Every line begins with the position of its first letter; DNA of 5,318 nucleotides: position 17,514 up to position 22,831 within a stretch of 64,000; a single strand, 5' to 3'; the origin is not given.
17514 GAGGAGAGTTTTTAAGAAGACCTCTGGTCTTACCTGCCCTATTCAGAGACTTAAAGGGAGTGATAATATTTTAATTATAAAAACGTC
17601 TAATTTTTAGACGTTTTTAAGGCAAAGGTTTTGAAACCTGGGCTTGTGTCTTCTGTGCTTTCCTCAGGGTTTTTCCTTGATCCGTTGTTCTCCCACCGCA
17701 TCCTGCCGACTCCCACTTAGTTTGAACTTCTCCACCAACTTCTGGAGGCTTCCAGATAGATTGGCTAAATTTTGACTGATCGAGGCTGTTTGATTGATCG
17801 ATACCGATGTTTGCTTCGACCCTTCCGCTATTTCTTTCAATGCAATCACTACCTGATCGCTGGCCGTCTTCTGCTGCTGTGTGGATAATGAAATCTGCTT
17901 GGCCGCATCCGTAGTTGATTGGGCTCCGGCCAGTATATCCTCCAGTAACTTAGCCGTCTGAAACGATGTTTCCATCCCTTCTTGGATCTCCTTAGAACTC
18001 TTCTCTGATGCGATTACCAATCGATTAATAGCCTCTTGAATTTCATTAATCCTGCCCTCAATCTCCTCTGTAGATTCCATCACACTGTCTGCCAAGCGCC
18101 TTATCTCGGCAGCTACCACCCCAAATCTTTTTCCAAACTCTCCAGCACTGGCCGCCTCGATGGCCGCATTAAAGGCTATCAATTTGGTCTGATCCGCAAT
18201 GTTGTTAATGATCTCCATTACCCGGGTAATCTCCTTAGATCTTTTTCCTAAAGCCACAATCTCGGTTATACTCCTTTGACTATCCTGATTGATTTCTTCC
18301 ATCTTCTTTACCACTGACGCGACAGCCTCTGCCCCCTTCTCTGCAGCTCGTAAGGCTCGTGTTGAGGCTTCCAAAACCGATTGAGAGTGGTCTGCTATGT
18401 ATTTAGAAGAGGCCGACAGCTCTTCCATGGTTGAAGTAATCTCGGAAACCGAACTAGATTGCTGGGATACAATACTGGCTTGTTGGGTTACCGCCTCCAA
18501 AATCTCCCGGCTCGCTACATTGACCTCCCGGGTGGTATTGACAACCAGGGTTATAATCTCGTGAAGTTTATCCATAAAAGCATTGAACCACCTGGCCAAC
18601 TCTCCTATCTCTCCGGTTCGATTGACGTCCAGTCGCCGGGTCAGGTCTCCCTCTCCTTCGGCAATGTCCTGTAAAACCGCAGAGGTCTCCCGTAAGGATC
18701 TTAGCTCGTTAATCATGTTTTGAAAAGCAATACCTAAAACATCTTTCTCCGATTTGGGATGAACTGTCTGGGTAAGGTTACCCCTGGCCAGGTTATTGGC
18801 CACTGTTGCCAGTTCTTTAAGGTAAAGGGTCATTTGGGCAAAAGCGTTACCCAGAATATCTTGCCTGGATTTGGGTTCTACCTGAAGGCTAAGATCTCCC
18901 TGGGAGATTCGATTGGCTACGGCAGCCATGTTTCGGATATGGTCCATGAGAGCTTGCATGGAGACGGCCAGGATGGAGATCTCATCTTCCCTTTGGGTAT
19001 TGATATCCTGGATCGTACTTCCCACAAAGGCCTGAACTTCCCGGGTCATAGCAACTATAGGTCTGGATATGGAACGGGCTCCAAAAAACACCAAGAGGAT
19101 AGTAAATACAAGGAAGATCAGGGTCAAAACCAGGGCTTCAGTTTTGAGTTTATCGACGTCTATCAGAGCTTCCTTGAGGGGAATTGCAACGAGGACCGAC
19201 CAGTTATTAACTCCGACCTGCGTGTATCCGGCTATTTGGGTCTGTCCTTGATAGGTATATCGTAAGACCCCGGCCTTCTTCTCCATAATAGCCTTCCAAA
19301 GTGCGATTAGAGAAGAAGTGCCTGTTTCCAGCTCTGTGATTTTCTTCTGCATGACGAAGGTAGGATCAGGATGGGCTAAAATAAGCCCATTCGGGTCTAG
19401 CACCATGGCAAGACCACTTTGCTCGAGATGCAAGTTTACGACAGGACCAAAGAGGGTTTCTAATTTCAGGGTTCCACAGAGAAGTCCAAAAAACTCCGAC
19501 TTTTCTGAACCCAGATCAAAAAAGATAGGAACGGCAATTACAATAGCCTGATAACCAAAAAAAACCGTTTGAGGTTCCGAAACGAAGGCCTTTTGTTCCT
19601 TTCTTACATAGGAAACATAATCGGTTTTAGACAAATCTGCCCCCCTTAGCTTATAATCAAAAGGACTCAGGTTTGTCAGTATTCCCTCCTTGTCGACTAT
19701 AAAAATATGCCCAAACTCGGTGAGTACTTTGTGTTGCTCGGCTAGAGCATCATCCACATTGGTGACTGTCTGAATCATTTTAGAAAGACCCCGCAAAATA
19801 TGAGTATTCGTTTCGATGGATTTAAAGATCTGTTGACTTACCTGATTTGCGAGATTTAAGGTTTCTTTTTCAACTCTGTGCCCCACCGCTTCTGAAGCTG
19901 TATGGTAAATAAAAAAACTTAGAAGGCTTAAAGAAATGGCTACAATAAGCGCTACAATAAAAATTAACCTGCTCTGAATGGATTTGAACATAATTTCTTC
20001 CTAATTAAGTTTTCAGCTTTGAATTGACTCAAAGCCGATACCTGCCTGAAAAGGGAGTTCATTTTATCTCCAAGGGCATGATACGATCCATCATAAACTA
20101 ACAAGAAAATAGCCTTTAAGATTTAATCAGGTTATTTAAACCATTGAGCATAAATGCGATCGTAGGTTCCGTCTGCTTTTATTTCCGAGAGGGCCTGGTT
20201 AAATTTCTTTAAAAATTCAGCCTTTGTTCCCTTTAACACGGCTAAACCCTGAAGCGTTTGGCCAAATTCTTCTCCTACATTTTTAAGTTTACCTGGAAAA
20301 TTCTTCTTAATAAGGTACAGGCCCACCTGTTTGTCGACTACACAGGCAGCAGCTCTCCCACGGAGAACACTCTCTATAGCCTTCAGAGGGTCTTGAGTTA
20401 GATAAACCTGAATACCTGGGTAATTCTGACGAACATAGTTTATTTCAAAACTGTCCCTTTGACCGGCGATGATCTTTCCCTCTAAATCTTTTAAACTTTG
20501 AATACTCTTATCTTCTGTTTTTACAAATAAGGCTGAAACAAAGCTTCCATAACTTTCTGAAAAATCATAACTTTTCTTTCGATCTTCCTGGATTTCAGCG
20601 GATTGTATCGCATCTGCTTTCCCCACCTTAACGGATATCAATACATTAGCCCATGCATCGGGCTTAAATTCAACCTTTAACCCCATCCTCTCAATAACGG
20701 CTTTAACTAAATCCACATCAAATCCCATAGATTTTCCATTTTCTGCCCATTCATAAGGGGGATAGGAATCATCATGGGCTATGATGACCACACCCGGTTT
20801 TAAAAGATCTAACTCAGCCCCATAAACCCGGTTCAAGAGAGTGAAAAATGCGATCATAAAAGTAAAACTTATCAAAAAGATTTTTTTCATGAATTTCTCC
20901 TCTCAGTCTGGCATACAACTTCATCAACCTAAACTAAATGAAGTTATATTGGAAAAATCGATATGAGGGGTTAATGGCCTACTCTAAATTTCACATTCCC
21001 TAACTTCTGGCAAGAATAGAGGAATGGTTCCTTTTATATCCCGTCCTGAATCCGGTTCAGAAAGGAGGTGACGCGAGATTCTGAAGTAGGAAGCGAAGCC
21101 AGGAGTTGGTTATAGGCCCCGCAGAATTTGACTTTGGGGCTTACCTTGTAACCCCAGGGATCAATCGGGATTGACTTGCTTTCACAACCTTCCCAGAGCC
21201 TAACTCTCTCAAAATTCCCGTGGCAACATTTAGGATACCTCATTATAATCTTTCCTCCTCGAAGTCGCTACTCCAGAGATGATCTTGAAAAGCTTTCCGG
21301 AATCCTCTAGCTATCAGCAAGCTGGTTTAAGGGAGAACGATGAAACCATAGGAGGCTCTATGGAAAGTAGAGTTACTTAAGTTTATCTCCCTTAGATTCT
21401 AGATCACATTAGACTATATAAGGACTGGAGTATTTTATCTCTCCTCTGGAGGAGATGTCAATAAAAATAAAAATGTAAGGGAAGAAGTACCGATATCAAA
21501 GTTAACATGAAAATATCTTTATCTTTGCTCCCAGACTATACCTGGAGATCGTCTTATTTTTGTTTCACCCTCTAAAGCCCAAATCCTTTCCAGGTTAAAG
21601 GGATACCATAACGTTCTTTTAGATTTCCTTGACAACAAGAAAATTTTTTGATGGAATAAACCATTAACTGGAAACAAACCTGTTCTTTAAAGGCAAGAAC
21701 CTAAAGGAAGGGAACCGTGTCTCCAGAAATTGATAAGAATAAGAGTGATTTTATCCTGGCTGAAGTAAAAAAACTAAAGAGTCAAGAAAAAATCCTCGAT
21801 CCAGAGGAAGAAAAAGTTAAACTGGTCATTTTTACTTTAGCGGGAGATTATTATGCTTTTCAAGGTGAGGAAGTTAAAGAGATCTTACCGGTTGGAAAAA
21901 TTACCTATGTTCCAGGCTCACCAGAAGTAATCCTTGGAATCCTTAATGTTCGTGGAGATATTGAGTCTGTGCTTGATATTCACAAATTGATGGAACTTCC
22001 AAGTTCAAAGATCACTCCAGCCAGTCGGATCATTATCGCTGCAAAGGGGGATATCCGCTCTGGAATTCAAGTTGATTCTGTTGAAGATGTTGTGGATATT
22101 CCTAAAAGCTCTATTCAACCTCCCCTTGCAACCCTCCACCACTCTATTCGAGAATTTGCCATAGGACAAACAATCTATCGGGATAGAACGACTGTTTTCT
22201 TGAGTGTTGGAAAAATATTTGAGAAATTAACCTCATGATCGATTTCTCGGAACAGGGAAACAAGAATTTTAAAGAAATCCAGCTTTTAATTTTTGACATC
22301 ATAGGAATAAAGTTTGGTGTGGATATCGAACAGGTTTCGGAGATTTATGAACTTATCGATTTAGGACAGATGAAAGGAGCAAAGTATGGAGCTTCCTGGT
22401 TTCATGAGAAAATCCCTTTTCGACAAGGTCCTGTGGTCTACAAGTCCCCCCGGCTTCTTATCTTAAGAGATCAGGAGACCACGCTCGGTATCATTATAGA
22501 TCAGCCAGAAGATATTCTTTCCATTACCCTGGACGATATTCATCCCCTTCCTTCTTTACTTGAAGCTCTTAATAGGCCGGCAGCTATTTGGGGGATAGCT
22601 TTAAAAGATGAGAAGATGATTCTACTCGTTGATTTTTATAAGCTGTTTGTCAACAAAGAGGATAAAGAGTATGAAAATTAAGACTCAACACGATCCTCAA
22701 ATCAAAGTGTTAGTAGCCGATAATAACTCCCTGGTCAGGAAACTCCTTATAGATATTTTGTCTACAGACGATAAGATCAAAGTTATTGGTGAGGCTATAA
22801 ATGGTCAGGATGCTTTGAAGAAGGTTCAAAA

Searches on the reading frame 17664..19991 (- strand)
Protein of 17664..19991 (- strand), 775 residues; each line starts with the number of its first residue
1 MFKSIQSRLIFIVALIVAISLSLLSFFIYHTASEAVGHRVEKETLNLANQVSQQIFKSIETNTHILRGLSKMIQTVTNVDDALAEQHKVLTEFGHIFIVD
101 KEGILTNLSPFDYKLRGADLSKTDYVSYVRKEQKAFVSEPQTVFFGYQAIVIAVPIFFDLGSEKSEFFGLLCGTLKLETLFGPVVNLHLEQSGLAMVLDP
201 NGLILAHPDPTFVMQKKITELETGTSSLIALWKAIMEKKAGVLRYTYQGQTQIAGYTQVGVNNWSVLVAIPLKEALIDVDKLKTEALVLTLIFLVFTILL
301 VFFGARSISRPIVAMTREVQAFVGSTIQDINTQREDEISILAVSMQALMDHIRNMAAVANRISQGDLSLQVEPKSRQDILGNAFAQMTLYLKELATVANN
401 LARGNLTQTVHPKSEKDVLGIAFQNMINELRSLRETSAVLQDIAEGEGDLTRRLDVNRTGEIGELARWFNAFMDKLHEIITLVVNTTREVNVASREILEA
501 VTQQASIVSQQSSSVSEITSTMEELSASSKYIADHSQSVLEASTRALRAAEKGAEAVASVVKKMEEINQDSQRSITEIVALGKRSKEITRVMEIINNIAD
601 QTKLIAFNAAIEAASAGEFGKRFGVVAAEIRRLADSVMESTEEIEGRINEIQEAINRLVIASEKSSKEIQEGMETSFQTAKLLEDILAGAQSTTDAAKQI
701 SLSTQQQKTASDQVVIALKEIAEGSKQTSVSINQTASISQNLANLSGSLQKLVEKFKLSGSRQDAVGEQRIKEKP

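Call 48: search_protein_families(library=pfam, proteins=[window:17664-19991:-], max_evalue=0.00001)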
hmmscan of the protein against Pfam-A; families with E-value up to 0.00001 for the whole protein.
window:17664-19991:- (775 aa): 4 families
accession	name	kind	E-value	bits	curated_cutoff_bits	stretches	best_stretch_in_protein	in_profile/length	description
PF00015.26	MCPsignal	-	1.7e-33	116.4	34.6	1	542-722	3-169/172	Methyl-accepting chemotaxis protein (MCP) signalling domain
PF00672.30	HAMP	-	6.2e-21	74.9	25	1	430-478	7-53/53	HAMP domain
PF02743.24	dCache_1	-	7.5e-12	45.7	45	1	40-268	7-239/240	Cache domain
PF22309.2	HK-GC-Chemotax_sensor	-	2.2e-06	28.2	27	0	79-161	27-110/122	HK/GC/Chemotaxis protein-like, sensor domain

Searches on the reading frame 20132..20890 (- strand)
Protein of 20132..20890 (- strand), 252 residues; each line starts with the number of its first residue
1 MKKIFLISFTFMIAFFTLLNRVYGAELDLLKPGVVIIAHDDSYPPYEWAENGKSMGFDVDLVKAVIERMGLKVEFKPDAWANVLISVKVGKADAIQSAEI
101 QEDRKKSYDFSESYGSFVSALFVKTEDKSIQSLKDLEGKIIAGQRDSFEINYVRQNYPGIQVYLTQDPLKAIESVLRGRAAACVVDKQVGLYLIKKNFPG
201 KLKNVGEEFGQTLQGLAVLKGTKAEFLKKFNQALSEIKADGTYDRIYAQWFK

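Call 49: search_protein_families(library=pfam, proteins=[window:20132-20890:-], max_evalue=0.00001)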
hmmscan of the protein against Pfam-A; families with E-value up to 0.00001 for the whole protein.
window:20132-20890:- (252 aa): 1 family
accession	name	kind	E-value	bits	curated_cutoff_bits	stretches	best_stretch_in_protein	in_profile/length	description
PF00497.25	SBP_bac_3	-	2.3e-34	118.4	26.4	1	36-252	2-131/132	Bacterial extracellular solute-binding proteins, family 3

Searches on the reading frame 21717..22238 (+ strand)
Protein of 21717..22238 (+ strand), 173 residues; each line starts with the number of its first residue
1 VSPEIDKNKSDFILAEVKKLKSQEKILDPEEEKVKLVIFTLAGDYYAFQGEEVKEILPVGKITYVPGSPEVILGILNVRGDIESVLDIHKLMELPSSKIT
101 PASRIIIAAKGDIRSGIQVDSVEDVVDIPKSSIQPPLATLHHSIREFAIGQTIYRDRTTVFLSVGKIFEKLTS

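Call 49: search_protein_families(library=pfam, proteins=[window:21717-22238:+], max_evalue=0.00001)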
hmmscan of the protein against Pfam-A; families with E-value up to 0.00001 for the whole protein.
window:21717-22238:+ (173 aa): 1 family
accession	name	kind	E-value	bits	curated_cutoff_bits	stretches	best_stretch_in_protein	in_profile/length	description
PF01584.24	CheW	-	1.9e-27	96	23.5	1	36-170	2-136/138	CheW-like domain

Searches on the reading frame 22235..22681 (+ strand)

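Call 49: search_protein_families(library=pfam, proteins=[window:22235-22681:+], max_evalue=0.00001)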
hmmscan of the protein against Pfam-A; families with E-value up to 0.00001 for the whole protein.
window:22235-22681:+ (148 aa): 1 family
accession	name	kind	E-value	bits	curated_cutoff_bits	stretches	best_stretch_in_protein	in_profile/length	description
PF01584.24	CheW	-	1.1e-10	41.7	23.5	1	69-139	66-135/138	CheW-like domain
